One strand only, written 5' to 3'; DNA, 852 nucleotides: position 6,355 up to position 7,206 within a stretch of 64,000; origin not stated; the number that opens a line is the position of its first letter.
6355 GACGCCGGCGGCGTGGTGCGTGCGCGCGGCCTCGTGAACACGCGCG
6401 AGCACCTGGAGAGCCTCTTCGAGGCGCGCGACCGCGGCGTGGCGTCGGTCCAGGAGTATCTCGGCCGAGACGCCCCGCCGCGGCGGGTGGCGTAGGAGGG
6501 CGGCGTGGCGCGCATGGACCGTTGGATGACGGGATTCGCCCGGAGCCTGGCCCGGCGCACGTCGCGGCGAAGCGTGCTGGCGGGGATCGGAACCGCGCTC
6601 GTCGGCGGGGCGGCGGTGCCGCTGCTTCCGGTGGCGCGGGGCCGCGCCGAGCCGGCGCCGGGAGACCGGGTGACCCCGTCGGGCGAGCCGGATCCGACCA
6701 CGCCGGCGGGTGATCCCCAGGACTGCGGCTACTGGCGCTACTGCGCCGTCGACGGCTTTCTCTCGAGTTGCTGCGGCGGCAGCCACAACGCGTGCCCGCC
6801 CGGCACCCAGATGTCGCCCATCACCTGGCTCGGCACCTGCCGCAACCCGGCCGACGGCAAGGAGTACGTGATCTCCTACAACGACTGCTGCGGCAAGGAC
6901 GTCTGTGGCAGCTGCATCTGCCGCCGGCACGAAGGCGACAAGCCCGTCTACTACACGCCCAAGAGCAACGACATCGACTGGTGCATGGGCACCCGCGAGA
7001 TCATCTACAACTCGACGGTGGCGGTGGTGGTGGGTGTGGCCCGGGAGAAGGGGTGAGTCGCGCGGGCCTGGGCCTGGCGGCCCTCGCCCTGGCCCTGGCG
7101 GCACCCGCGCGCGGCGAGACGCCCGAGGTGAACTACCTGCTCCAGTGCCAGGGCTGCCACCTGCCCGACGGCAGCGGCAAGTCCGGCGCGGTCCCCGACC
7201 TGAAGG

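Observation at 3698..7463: TTQ amine dehydrogenase cluster with B-E-D-A + monohaem cytochrome c layout and no MauG/MauF/amicyanin nearby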

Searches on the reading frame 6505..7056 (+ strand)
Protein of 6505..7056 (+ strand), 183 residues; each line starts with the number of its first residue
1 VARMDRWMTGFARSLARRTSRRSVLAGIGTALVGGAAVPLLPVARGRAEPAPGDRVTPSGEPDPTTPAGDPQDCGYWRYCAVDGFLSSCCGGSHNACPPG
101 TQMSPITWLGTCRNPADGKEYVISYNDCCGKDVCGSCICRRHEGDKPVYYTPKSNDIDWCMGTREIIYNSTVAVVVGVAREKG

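Call 3: search_protein_families(library=pfam, proteins=[window:6505-7056:+], max_evalue=0.01)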
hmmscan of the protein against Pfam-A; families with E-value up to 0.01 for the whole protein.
window:6505-7056:+ (183 aa): 2 families
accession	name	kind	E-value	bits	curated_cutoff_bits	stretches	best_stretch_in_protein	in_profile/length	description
PF02975.19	Me-amine-dh_L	-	8.2e-47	158.8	25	1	69-177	3-112/113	Methylamine dehydrogenase, L chain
PF10814.13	CwsA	-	0.0061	17.3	26.7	1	13-64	82-132/134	Cell wall synthesis protein CwsA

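Call 4: search_protein_families(library=ncbifam, proteins=[window:6505-7056:+], max_evalue=0.01)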
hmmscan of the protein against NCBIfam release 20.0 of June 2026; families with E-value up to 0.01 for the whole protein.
window:6505-7056:+ (183 aa): 1 family
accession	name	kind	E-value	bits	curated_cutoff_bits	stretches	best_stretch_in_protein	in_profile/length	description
TIGR02659.1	TTQ_MADH_Lt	equivalog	3.8e-47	160.5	196.85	1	3-179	6-185/186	methylamine dehydrogenase (amicyanin) small subunit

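Call 8: search_solved_structures(query=window:6505-7056:+, max_evalue=0.001, show_alignments=4)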
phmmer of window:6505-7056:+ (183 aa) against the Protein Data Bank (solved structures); distinct sequences matched with E-value up to 0.001: 11.
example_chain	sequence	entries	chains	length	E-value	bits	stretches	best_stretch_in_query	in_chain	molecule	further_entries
3c75_L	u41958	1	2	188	3.8e-44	153.8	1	3-179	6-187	Methylamine dehydrogenase light chain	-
2i0r_D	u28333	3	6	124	1.1e-39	139.2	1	70-180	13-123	Aromatic Amine Dehydrogenase | Aralkylamine dehydrogenase light chain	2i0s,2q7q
2agl_D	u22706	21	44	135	1.4e-39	138.9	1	69-180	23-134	Aromatic amine dehydrogenase | Aromatic amine dehydrogenase; chain D, H | AROMATIC AMINE DEHYDROGENASE BETA SUBUNIT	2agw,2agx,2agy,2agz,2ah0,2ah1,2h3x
2hkr_D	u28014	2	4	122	5.4e-39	137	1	70-179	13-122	Aromatic amine dehydrogenase, small subunit | Aromatic amine dehydrogenase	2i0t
2ojy_D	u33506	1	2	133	6.8e-39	136.7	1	69-179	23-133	Aromatic amine dehydrogenase, small subunit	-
3l4m_C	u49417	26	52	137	3.8e-32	114.7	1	68-179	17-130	Methylamine dehydrogenase light chain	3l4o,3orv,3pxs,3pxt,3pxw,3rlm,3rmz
2bbk_L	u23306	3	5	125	6.8e-32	113.8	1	69-179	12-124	METHYLAMINE DEHYDROGENASE (LIGHT SUBUNIT) | Methylamine dehydrogenase light chain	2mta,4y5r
1mg2_B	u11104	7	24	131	7.1e-32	113.8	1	68-179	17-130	Methylamine dehydrogenase, light chain | Methylamine dehydrogenase light chain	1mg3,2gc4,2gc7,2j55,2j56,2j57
4o1q_C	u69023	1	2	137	7.5e-32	113.7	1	68-179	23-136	Methylamine dehydrogenase light chain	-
1mae_L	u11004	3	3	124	8.9e-32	113.5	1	69-178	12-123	METHYLAMINE DEHYDROGENASE (LIGHT SUBUNIT)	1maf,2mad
1mda_L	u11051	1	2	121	3.3e-26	95.3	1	69-177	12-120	METHYLAMINE DEHYDROGENASE (LIGHT SUBUNIT)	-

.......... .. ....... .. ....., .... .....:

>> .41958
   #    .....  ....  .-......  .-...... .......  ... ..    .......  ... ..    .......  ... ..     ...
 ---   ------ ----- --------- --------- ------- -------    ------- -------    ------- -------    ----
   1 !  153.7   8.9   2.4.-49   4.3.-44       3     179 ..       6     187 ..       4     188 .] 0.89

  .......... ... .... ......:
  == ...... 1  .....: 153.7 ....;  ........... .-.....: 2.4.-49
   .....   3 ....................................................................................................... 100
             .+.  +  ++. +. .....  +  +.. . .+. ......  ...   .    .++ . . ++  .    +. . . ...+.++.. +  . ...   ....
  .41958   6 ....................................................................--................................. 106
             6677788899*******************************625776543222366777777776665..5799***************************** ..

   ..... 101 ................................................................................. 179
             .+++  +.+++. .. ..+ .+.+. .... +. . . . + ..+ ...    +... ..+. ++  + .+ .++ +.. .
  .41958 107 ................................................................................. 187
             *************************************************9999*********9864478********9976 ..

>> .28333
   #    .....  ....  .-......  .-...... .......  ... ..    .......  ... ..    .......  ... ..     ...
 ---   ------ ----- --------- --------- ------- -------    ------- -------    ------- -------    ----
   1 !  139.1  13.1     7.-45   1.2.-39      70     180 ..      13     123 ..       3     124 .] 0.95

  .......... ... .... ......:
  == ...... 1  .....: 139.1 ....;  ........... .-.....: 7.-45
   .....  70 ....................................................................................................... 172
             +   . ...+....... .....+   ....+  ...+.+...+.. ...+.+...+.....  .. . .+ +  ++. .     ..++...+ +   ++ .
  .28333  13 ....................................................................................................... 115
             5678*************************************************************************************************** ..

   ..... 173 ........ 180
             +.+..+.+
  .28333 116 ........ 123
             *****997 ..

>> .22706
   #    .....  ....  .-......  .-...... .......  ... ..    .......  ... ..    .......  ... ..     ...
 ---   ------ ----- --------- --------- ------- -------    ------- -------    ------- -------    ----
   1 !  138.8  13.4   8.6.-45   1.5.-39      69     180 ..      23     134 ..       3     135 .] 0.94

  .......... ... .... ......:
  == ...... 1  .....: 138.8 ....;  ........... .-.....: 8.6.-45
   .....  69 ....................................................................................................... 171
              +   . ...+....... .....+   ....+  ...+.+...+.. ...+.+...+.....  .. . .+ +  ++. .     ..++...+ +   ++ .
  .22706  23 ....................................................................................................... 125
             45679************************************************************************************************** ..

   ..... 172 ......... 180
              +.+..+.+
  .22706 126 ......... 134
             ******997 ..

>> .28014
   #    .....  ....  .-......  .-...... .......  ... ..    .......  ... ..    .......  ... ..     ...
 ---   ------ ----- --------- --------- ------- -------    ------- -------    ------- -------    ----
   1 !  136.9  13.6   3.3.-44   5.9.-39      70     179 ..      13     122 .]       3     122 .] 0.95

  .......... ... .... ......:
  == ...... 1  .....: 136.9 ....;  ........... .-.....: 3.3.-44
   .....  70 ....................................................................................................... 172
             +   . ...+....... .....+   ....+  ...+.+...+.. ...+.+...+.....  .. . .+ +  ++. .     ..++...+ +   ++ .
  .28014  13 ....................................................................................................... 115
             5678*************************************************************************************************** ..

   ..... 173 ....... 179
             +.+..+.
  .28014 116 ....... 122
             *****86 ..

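Call 10: find_encoding_contigs(protein=window:6505-7056:+, flank=10000, max_places=6)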
Protein window:6505-7056:+ (183 aa): no gene with exactly this product is on record in the collection.

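Call 11: find_homologous_proteins(query=window:6505-7056:+, max_evalue=0.00001)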
Query window:6505-7056:+ (183 aa): 4277 proteins with E <= 0.00001 among 4679 candidates; the best 120 are listed.
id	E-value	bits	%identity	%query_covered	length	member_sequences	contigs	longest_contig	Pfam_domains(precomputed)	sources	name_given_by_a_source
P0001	3.5e-123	427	99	100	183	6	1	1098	PF02975.20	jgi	-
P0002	9.2e-92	324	76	100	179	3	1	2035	PF02975.20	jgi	-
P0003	1.4e-90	320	75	100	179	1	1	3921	PF02975.20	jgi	jgi:methylamine dehydrogenase light chain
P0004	1.8e-90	320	74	100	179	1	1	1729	PF02975.20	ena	-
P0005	3.8e-90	319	73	99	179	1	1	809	PF02975.20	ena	-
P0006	5.3e-88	312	74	99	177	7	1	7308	PF02975.20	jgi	-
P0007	6.1e-88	312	72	100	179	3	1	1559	PF02975.20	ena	-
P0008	8.4e-88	311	72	99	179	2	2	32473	PF02975.20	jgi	jgi:methylamine dehydrogenase light chain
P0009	9.1e-88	311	73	100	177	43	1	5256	PF02975.20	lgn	-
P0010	1.3e-87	311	70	100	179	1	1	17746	PF02975.20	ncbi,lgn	-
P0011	1.9e-87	310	73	98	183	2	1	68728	PF02975.20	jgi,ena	-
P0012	2.1e-87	310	70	99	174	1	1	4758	PF02975.20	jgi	jgi:methylamine dehydrogenase light chain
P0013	3.9e-87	309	72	100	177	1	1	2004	PF02975.20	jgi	jgi:methylamine dehydrogenase light chain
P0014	7.0e-87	308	70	99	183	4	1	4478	PF02975.20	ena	-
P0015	1.6e-86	307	71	99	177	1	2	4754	PF02975.20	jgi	jgi:methylamine dehydrogenase light chain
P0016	3.7e-86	306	75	96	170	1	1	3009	PF02975.20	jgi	jgi:methylamine dehydrogenase light chain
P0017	4.3e-86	306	69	99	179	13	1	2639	PF02975.20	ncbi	-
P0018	4.8e-86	305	73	99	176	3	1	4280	PF02975.20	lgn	-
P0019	5.6e-86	305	71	99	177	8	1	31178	PF02975.20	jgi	jgi:methylamine dehydrogenase light chain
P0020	8.5e-86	305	68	93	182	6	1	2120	PF02975.20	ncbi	-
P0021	1.6e-85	304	71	99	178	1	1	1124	PF02975.20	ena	-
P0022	1.7e-85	304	71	99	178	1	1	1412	PF02975.20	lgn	-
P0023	2.3e-85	303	71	99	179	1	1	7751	PF02975.20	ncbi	-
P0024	2.4e-85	303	71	99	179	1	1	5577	PF02975.20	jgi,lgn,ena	-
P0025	2.7e-85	303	70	99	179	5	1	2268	PF02975.20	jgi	jgi:methylamine dehydrogenase light chain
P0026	2.8e-85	303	73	98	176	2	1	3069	PF02975.20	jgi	jgi:methylamine dehydrogenase light chain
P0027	2.8e-85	303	78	67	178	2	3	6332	PF02975.20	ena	-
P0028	3.0e-85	303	70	99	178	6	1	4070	PF02975.20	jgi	jgi:methylamine dehydrogenase light chain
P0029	3.4e-85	303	72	93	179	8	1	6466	PF02975.20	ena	-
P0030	3.6e-85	303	68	100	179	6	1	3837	PF02975.20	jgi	jgi:methylamine dehydrogenase light chain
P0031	3.8e-85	302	69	93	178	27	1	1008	PF02975.20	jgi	-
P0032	7.9e-85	301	71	93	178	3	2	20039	PF02975.20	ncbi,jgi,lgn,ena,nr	ncbi:MAG: hypothetical protein OEM05_09555 [Myxococcales bacterium]|nr:hypothetical protein [Myxococ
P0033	9.2e-85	301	67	99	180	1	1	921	PF02975.20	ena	-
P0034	1.0e-84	301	70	99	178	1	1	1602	PF02975.20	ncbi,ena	-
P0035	1.0e-84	301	66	98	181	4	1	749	PF02975.20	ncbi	-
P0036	1.5e-84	301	70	98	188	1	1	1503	PF02975.20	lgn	-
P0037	1.5e-84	301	69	93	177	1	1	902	PF02975.20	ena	-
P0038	2.2e-84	300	71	99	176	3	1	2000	PF02975.20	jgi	-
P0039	3.0e-84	300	69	99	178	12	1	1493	PF02975.20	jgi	jgi:methylamine dehydrogenase light chain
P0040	3.0e-84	300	73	99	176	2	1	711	PF02975.20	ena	-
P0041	5.1e-84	299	70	98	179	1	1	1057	PF02975.20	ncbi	-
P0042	5.7e-84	299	71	99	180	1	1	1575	PF02975.20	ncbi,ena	-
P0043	5.7e-84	299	69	100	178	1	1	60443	PF02975.20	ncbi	-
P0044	5.7e-84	299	70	96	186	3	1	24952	PF02975.20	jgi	jgi:methylamine dehydrogenase light chain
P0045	6.1e-84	299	69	93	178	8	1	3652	PF02975.20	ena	-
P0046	7.7e-84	298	68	99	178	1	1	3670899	PF02975.20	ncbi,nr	ncbi:MAG: methylamine dehydrogenase [Deltaproteobacteria bacterium]|nr:MAG: methylamine dehydrogenas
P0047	8.3e-84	298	69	99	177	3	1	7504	PF02975.20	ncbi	-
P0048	8.5e-84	298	67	93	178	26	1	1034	PF02975.20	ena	-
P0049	9.6e-84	298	70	100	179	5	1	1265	PF02975.20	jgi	jgi:methylamine dehydrogenase light chain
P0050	1.2e-83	298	70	99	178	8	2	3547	PF02975.20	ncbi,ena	-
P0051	1.3e-83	298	69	91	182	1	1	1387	PF02975.20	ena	-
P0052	1.3e-83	298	70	99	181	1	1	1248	PF02975.20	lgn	-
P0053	1.7e-83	297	69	91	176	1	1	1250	PF02975.20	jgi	jgi:methylamine dehydrogenase light chain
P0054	1.8e-83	297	69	99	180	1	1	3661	PF02975.20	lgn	-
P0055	2.0e-83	297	69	99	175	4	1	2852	PF02975.20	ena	-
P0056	2.0e-83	297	68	99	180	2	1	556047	PF02975.20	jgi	-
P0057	2.1e-83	297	69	93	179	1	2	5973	PF02975.20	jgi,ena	jgi:methylamine dehydrogenase light chain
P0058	2.1e-83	297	70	99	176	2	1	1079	PF02975.20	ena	-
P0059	2.2e-83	297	71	99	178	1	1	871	PF02975.20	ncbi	-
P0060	2.3e-83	297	70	99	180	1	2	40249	PF02975.20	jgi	jgi:methylamine dehydrogenase light chain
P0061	2.3e-83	297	70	99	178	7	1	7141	PF02975.20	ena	-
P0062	2.9e-83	296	70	98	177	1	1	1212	PF02975.20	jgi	jgi:methylamine dehydrogenase light chain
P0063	3.1e-83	296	67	99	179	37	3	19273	PF02975.20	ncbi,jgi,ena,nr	ncbi:MAG: methylamine dehydrogenase (amicyanin) light chain [Deltaproteobacteria bacterium]|nr:MAG: 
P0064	3.8e-83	296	71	97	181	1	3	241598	PF02975.20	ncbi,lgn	-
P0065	4.0e-83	296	70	99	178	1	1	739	PF02975.20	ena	-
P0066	4.1e-83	296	69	99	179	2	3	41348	PF02975.20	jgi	jgi:methylamine dehydrogenase light chain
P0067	5.3e-83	295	69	100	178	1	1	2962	PF02975.20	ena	-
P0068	5.6e-83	295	68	99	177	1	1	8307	PF02975.20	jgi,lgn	-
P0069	6.3e-83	295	70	99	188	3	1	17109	PF02975.20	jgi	jgi:methylamine dehydrogenase light chain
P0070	7.8e-83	295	69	98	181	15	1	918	PF02975.20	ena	-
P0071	7.8e-83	295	70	99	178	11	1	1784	PF02975.20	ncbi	-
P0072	9.1e-83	295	69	93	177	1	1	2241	PF02975.20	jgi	jgi:methylamine dehydrogenase light chain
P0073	9.3e-83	295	71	97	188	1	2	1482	PF02975.20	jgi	jgi:methylamine dehydrogenase light chain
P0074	9.5e-83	295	69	100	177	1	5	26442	PF02975.20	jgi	jgi:methylamine dehydrogenase light chain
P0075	1.1e-82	294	68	99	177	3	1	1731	PF02975.20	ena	-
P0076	1.4e-82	294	69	98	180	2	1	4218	PF02975.20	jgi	jgi:methylamine dehydrogenase light chain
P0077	1.4e-82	294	68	99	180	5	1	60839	PF02975.20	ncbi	-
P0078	1.5e-82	294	69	98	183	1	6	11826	PF02975.20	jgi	jgi:methylamine dehydrogenase light chain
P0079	1.6e-82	294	70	96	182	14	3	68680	PF02975.20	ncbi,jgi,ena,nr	ncbi:MAG TPA: methylamine dehydrogenase light chain [Myxococcota bacterium]|nr:methylamine dehydroge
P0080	1.8e-82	294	70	99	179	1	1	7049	PF02975.20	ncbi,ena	-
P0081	2.0e-82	294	69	93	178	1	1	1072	PF02975.20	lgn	-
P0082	2.2e-82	293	68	98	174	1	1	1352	PF02975.20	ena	-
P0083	2.4e-82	293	69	99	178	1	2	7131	PF02975.20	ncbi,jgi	jgi:methylamine dehydrogenase light chain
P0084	2.4e-82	293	68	99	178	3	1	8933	PF02975.20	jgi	jgi:methylamine dehydrogenase light chain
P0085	2.4e-82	293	69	99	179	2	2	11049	PF02975.20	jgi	jgi:methylamine dehydrogenase light chain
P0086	2.5e-82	293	68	99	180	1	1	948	PF02975.20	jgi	jgi:methylamine dehydrogenase light chain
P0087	3.8e-82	293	66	99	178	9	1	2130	PF02975.20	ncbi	-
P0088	4.0e-82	293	68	100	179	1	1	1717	PF02975.20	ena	-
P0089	4.0e-82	293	69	99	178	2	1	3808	PF02975.20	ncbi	ncbi:MAG: methylamine dehydrogenase light chain [Myxococcota bacterium]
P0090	4.1e-82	293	66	100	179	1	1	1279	PF02975.20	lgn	-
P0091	5.0e-82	292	67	93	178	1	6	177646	PF02975.20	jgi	jgi:methylamine dehydrogenase light chain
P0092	5.5e-82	292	67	99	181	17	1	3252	PF02975.20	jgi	jgi:methylamine dehydrogenase light chain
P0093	5.7e-82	292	69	91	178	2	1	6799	PF02975.20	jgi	-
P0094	6.4e-82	292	70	98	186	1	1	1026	PF02975.20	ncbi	-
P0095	6.9e-82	292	69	99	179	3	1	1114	PF02975.20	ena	-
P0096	8.6e-82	292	68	99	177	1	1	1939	PF02975.20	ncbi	-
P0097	9.8e-82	291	69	93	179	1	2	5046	PF02975.20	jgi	jgi:methylamine dehydrogenase light chain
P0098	1.1e-81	291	63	99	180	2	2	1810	PF02975.20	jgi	-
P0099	1.2e-81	291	67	97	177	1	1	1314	PF02975.20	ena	-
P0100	1.2e-81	291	69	89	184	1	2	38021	PF02975.20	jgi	jgi:methylamine dehydrogenase light chain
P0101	1.4e-81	291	67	100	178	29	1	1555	PF02975.20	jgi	jgi:methylamine dehydrogenase light chain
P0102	1.6e-81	291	69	97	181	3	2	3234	PF02975.20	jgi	jgi:methylamine dehydrogenase light chain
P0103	1.7e-81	291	65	100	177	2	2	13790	PF02975.20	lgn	-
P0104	1.8e-81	291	66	99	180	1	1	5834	PF02975.20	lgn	-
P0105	2.0e-81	290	67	99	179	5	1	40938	PF02975.20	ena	-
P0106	2.1e-81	290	67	100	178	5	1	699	PF02975.20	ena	-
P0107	2.1e-81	290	68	99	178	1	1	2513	PF02975.20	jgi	jgi:methylamine dehydrogenase light chain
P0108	2.8e-81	290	69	99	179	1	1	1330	PF02975.20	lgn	-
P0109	2.8e-81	290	68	98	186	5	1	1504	PF02975.20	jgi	jgi:methylamine dehydrogenase light chain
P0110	3.7e-81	289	69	99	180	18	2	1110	PF02975.20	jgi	jgi:methylamine dehydrogenase light chain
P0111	4.3e-81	289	68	99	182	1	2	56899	PF02975.20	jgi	-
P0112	4.5e-81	289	79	66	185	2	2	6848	PF02975.20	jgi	jgi:methylamine dehydrogenase light chain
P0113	4.7e-81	289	68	92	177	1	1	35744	PF02975.20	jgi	jgi:methylamine dehydrogenase light chain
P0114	5.0e-81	289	67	98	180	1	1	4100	PF02975.20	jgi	jgi:methylamine dehydrogenase light chain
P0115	5.4e-81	289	70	99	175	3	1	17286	PF02975.20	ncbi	-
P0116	6.3e-81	289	65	99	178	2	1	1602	PF02975.20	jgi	jgi:methylamine dehydrogenase light chain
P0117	6.5e-81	289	67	99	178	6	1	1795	PF02975.20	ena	-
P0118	7.1e-81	289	68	99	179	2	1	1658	PF02975.20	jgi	jgi:methylamine dehydrogenase light chain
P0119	7.7e-81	288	68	99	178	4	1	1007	PF02975.20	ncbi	-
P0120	1.3e-80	288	66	99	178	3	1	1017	PF02975.20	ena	-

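Call 12: find_encoding_contigs(protein=P0046, flank=10000, max_places=2)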
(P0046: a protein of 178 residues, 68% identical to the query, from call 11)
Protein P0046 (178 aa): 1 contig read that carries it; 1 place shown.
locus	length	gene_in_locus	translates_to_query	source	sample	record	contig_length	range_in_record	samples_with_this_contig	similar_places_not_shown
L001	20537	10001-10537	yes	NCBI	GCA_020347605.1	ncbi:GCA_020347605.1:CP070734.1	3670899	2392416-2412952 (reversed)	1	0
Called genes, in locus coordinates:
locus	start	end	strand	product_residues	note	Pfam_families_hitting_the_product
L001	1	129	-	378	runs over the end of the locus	PF02771:Acyl-CoA_dh_N, PF02770:Acyl-CoA_dh_M, PF00441:Acyl-CoA_dh_1, PF08028:Acyl-CoA_dh_2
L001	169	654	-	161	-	PF01575:MaoC_dehydratas (weak)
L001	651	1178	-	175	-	PF13452:FAS1_DH_region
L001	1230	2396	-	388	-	PF02515:CoA_transf_3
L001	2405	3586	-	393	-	PF02771:Acyl-CoA_dh_N, PF02770:Acyl-CoA_dh_M, PF00441:Acyl-CoA_dh_1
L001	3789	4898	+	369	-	PF01370:Epimerase, PF07993:NAD_binding_4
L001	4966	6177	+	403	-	PF00067:p450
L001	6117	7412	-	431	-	PF00724:Oxidored_FMN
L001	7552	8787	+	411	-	PF06433:Me-amine-dh_H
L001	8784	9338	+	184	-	PF07291:MauE, PF07681:DoxX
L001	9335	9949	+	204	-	PF00578:AhpC-TSA (weak), PF13098:Thioredoxin_2 (weak)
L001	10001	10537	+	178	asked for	PF02975:Me-amine-dh_L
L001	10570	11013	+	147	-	-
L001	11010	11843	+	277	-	PF00296:Bac_luciferase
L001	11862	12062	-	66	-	PF00890:FAD_binding_2 (weak)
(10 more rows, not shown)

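Call 13: find_encoding_contigs(protein=P0011, flank=10000, max_places=2)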
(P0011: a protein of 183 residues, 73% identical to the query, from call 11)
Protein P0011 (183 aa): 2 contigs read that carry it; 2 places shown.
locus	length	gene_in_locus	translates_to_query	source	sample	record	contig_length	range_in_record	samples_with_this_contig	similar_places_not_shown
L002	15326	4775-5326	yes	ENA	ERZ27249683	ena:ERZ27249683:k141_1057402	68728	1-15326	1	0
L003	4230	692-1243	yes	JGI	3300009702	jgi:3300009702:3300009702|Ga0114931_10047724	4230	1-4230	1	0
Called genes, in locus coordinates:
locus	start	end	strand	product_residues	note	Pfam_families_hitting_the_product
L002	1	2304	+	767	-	?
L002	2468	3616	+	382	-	PF06433:Me-amine-dh_H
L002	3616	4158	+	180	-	PF07291:MauE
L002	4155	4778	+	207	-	-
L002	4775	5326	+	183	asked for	PF02975:Me-amine-dh_L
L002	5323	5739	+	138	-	-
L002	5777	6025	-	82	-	-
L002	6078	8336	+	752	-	PF01315:Ald_Xan_dh_C, PF02738:MoCoBD_1, PF20256:MoCoBD_2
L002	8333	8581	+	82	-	PF02597:ThiS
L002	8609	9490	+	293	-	PF00941:FAD_binding_5, PF03450:CO_deh_flav_C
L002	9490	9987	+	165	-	PF00111:Fer2, PF01799:Fer2_2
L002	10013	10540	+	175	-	PF13238:AAA_18 (weak), PF13671:AAA_33 (weak)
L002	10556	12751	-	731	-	PF04879:Molybdop_Fe4S4 (weak), PF00384:Molybdopterin, PF01568:Molydop_binding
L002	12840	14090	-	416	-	PF02771:Acyl-CoA_dh_N (faint), PF02770:Acyl-CoA_dh_M, PF00441:Acyl-CoA_dh_1, PF08028:Acyl-CoA_dh_2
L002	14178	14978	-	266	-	PF00378:ECH_1, PF16113:ECH_2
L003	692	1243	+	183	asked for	PF02975:Me-amine-dh_L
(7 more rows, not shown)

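Call 14: find_encoding_contigs(protein=P0064, flank=10000, max_places=2)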
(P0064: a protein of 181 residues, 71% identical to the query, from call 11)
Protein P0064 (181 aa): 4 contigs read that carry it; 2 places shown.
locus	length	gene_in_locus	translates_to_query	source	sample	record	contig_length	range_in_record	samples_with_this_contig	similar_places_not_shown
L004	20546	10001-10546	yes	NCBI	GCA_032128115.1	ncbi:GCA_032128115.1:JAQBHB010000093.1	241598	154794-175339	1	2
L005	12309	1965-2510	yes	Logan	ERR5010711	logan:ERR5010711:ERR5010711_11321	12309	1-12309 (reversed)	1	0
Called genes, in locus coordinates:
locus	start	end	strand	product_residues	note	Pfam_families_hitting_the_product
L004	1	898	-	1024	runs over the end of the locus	PF12951:PATR, PF03797:Autotransporter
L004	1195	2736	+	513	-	PF08239:SH3_3 (weak), PF00092:VWA (faint), PF13519:VWA_2 (faint)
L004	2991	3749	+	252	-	-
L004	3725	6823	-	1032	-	PF01564:Spermine_synth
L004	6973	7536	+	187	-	PF01553:Acyltransferase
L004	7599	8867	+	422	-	PF06433:Me-amine-dh_H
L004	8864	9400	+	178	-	PF07291:MauE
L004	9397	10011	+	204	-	PF00578:AhpC-TSA (weak), PF13905:Thioredoxin_8 (weak)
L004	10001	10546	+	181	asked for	PF02975:Me-amine-dh_L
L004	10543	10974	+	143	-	-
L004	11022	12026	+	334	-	PF01408:GFO_IDH_MocA, PF02894:GFO_IDH_MocA_C, PF22725:GFO_IDH_MocA_C3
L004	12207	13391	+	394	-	PF25967:RND-MFP_C (faint)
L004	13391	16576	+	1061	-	PF00873:ACR_tran, PF02355:SecD_SecF_C (faint)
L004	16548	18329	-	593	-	-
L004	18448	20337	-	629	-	PF07719:TPR_2 (weak), PF13424:TPR_12 (weak), PF13432:TPR_16 (weak), PF13414:TPR_11 (weak), PF14559:TPR_19 (weak), PF00515:TPR_1 (weak), PF07719:TPR_2 (weak), PF13424:TPR_12, +13 more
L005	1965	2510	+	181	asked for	PF02975:Me-amine-dh_L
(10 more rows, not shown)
